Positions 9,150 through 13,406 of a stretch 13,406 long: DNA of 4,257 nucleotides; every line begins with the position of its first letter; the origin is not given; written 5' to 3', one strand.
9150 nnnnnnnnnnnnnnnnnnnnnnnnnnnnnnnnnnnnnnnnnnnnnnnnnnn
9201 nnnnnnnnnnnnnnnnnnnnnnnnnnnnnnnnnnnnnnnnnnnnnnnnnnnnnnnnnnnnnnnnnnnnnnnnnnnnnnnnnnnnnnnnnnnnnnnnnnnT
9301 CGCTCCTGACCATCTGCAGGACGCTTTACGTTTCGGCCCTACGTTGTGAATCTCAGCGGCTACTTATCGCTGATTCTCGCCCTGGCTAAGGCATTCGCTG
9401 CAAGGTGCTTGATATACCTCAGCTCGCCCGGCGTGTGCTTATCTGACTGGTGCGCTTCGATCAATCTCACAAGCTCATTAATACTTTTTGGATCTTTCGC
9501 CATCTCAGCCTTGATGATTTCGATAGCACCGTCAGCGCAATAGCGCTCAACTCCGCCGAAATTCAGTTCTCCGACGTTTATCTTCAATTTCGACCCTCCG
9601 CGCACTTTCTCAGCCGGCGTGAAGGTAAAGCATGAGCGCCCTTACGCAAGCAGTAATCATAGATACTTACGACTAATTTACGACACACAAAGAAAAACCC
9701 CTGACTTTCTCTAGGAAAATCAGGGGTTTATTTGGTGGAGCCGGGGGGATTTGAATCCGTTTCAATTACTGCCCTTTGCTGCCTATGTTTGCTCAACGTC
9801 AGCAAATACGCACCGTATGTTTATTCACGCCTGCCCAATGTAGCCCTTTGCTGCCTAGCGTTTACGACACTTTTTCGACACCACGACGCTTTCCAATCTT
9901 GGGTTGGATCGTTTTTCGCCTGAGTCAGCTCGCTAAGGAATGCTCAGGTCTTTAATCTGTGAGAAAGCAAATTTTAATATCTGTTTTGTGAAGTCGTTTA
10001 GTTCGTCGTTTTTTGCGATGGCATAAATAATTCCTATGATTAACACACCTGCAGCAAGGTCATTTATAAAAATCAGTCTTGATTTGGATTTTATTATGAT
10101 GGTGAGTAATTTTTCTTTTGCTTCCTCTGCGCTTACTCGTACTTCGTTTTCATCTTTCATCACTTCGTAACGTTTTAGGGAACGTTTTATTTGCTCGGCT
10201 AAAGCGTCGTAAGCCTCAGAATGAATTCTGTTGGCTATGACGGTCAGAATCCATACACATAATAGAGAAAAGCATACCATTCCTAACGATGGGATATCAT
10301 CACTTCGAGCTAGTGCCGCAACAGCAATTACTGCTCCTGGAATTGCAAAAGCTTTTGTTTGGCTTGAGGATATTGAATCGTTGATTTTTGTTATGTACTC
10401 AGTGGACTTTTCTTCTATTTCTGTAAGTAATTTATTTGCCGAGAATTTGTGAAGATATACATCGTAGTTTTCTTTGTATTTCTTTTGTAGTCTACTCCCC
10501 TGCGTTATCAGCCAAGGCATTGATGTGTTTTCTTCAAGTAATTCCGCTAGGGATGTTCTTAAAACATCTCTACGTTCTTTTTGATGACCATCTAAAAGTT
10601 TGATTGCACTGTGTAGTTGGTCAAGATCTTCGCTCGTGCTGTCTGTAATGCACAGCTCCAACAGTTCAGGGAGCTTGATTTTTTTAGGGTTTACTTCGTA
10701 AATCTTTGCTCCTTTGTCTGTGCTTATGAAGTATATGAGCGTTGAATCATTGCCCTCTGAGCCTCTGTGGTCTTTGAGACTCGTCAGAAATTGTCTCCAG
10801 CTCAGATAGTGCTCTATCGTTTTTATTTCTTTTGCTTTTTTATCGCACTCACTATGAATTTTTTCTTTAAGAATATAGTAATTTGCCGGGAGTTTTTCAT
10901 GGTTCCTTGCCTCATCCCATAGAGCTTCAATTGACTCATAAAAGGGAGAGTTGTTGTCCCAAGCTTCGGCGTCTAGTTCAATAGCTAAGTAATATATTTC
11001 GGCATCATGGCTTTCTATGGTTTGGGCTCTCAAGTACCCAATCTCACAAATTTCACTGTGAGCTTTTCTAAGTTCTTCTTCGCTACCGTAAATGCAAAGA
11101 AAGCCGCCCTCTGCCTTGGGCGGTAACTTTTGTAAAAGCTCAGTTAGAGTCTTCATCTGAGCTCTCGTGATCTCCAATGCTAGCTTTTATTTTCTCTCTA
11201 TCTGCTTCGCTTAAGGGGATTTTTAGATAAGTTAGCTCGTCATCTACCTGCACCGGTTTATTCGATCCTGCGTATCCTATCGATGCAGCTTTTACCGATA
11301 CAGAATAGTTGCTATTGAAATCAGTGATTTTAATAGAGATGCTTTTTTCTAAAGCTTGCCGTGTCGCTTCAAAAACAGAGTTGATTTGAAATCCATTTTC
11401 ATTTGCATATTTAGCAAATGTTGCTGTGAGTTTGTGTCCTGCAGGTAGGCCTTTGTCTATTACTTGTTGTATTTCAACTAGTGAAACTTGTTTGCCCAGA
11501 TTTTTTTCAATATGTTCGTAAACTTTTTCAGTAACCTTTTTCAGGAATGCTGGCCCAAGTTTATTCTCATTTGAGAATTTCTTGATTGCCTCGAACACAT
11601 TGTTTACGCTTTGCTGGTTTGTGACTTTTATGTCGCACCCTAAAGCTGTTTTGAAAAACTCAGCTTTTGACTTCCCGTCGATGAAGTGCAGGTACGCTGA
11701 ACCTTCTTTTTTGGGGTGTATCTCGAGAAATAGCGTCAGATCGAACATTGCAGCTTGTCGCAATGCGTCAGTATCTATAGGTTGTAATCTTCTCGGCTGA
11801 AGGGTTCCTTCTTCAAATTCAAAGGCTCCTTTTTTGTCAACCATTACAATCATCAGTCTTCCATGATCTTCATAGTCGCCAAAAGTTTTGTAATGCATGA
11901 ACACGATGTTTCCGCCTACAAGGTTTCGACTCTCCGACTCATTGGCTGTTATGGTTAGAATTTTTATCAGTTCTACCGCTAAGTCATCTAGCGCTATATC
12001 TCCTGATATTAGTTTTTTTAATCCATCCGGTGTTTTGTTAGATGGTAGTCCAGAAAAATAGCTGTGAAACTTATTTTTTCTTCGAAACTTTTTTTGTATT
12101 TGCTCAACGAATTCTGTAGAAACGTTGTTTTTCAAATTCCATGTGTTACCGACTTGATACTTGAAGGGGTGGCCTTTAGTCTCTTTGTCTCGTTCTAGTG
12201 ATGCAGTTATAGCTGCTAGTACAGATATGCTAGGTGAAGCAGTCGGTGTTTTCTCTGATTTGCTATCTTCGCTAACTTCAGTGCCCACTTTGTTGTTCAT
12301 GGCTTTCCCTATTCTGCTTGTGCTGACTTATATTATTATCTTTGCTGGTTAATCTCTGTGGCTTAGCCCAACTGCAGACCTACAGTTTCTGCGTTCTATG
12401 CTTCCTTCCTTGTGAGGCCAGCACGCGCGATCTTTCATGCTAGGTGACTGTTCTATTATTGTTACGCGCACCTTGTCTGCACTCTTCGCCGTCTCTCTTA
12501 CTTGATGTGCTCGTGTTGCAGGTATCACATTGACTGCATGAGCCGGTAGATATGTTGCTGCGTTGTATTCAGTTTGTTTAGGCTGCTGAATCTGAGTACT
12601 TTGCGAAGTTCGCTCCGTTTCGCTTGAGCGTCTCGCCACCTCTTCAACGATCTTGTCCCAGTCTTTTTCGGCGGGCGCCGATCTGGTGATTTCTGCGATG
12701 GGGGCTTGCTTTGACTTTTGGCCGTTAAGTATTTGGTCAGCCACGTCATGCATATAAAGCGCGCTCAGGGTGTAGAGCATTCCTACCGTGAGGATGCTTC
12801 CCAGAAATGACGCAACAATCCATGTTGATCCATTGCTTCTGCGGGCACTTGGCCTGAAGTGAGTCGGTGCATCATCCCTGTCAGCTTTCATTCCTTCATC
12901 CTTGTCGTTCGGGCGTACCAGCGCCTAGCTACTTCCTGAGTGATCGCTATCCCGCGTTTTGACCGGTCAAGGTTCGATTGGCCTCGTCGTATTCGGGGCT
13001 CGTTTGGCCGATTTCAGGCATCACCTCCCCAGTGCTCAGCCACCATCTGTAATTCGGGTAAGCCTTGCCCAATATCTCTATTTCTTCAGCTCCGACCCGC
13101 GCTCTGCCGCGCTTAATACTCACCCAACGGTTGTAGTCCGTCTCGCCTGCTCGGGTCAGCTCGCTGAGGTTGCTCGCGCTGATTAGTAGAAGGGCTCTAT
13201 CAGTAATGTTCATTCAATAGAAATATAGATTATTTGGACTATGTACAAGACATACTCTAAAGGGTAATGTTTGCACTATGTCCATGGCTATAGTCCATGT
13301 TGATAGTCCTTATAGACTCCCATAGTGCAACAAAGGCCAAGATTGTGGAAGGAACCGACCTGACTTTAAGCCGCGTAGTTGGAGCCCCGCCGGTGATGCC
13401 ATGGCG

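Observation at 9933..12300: Low-GC two-gene cargo: an NdpA/YejK-like DNA-binding protein coupled to a 3-TM membrane protein, a candidate undescribed defence or superinfection-exclusion module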

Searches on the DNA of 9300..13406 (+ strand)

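Call 9: search_dna_similar(query=window:9300-13406:+, collection=phages, mode=near)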
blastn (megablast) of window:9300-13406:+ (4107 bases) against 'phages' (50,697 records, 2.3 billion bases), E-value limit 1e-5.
Records with a match: 2; places in all: 2; records where one place covers at least 80% of the query: 0.
Best place of each record, by identity: 60-80% 2.
By first word of the organism name: Pseudomonas 2.
By host as written in the record: Pseudomonas aeruginosa 2.
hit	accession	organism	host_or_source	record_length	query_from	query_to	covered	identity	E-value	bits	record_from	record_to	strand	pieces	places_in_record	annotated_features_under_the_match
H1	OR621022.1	Pseudomonas phage 62-2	Pseudomonas aeruginosa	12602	3587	3904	8%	78.0%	2e-46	195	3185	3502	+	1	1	repressor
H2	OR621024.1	Pseudomonas phage 99-2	Pseudomonas aeruginosa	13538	3611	3904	7%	76.5%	9e-35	156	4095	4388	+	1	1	repressor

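Call 74: search_rna_families(source=window, start=9600, end=9950, threshold=evalue, max_evalue=1, show_alignments=2)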
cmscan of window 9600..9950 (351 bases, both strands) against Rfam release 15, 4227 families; matches with E-value up to 1: 2.
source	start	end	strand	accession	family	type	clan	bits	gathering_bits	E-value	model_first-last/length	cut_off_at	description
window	9693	9733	-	RF01459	rliE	Gene; sRNA;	-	18.9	90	0.66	142-182/222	no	Listeria sRNA rliE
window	9694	9730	-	RF01719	Pseudomon-1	Gene; sRNA;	-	16.1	50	0.89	62-104/116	no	Pseudomon-1/ErsA RNA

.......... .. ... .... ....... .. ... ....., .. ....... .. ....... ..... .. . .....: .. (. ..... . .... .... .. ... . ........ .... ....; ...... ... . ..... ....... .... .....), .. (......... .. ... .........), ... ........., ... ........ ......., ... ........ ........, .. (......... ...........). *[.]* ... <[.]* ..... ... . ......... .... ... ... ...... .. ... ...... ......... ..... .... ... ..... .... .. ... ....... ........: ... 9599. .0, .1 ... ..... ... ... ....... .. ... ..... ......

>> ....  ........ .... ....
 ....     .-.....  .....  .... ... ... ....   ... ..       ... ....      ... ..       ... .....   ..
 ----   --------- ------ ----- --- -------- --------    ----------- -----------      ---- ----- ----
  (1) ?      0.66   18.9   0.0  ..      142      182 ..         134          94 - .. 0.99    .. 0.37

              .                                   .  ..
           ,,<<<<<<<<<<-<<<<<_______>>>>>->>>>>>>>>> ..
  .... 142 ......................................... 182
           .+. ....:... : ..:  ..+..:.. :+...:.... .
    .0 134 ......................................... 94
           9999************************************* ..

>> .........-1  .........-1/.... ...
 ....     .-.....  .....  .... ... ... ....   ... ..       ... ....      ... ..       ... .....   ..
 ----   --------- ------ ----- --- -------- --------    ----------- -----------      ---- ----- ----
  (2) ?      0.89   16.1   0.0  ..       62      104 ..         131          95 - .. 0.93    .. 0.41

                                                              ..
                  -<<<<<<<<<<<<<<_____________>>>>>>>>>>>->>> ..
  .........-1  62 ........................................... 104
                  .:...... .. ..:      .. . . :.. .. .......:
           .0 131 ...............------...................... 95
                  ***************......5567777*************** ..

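Call 85: search_dna_similar(query=L034:6001-8393:+, collection=ecoli_genomes, mode=near, max_rows=8)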
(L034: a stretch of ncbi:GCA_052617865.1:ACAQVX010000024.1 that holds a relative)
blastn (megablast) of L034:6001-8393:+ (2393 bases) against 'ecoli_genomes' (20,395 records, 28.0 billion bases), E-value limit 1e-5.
Records with a match: 107; places in all: 107; records where one place covers at least 80% of the query: 107.
Genomes with a match: 106 of 5426; with a place that covers at least 80% of the query: 106. Places per genome that has any: lowest 1, median 1, highest 2. On chromosomes: 106 places; on plasmids: 1.
Best place of each record, by identity: >=99% 107.
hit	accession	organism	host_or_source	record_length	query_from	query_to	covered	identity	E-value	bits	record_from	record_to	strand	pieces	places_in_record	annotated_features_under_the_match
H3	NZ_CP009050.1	Escherichia coli NCCP15648 strain NCCP15648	stool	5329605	1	2393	100%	100.0%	0e+0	4414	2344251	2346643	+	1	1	hypothetical protein | nucleoid-associated protein | antiterminator Q family protein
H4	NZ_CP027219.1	Escherichia coli strain 2015C-3163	Homo sapiens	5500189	1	2393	100%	100.0%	0e+0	4414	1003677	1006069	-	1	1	hypothetical protein | nucleoid-associated protein | antiterminator Q family protein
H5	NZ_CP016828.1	Escherichia coli strain FORC_043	Homo sapiens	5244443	1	2393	100%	100.0%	0e+0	4414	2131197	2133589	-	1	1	hypothetical protein | nucleoid-associated protein | antiterminator Q family protein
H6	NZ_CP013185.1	Escherichia coli strain FORC_029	stool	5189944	1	2393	100%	100.0%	0e+0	4414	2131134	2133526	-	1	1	hypothetical protein | nucleoid-associated protein | antiterminator Q family protein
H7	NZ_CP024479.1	Escherichia coli strain 2011C-4315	Homo sapiens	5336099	1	2393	100%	100.0%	0e+0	4414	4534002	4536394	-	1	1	hypothetical protein | nucleoid-associated protein | antiterminator Q family protein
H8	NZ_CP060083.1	Escherichia coli strain G1/2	Homo sapiens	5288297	1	2393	100%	100.0%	0e+0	4414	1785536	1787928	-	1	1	hypothetical protein | nucleoid-associated protein | antiterminator Q family protein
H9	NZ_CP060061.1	Escherichia coli strain G6/7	Homo sapiens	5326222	1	2393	100%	100.0%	0e+0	4414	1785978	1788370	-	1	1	hypothetical protein | nucleoid-associated protein | antiterminator Q family protein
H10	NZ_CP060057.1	Escherichia coli strain G8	Homo sapiens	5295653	1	2393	100%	100.0%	0e+0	4414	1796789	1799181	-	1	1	hypothetical protein | nucleoid-associated protein | antiterminator Q family protein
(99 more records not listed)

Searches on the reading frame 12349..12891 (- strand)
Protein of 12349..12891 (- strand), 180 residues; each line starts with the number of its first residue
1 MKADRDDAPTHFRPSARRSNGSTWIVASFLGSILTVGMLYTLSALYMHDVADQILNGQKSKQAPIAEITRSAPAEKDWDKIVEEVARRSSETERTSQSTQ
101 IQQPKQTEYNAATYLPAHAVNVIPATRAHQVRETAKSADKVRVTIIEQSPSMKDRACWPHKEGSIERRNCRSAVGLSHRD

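Call 5: search_protein_families(library=pfam, proteins=[window:12349-12891:-], max_evalue=0.1)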
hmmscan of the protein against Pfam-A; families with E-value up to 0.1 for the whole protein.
window:12349-12891:- (180 aa): 0 families

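Call 6: search_protein_families(library=padloc, proteins=[window:12349-12891:-], max_evalue=1)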
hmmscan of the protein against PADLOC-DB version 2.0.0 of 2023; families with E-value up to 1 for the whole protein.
window:12349-12891:- (180 aa): 0 families

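Call 7: search_protein_families(library=ncbifam, proteins=[window:12349-12891:-], max_evalue=0.1)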
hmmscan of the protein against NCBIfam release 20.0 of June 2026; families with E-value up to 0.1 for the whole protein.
window:12349-12891:- (180 aa): 0 families

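Call 8: search_protein_families(library=phrogs, proteins=[window:12349-12891:-], max_evalue=0.1)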
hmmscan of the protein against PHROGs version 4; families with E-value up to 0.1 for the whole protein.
window:12349-12891:- (180 aa): 1 family
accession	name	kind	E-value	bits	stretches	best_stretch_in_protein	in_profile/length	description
phrog_7381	-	unknown function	5e-13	50.7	1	1-143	1-135/231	-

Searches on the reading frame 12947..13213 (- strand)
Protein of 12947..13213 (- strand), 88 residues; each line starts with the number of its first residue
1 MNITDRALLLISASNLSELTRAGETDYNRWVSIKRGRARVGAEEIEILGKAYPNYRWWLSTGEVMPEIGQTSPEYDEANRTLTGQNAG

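Call 5: search_protein_families(library=pfam, proteins=[window:12947-13213:-], max_evalue=0.1)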
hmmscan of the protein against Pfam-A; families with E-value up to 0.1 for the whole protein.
window:12947-13213:- (88 aa): 0 families

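Call 6: search_protein_families(library=padloc, proteins=[window:12947-13213:-], max_evalue=1)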
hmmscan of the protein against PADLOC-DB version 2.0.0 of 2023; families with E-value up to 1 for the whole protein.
window:12947-13213:- (88 aa): 0 families

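Call 7: search_protein_families(library=ncbifam, proteins=[window:12947-13213:-], max_evalue=0.1)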
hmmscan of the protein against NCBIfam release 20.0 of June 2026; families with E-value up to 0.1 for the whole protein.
window:12947-13213:- (88 aa): 0 families

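Call 8: search_protein_families(library=phrogs, proteins=[window:12947-13213:-], max_evalue=0.1)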
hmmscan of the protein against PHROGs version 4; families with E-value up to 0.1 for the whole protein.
window:12947-13213:- (88 aa): 2 families
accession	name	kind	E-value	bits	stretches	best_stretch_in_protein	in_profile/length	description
phrog_37130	-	unknown function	7.3e-31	106.5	1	40-88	1-49/49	-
phrog_147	-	transcription regulation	6.1e-25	88.5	1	1-84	3-91/100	transcriptional regulator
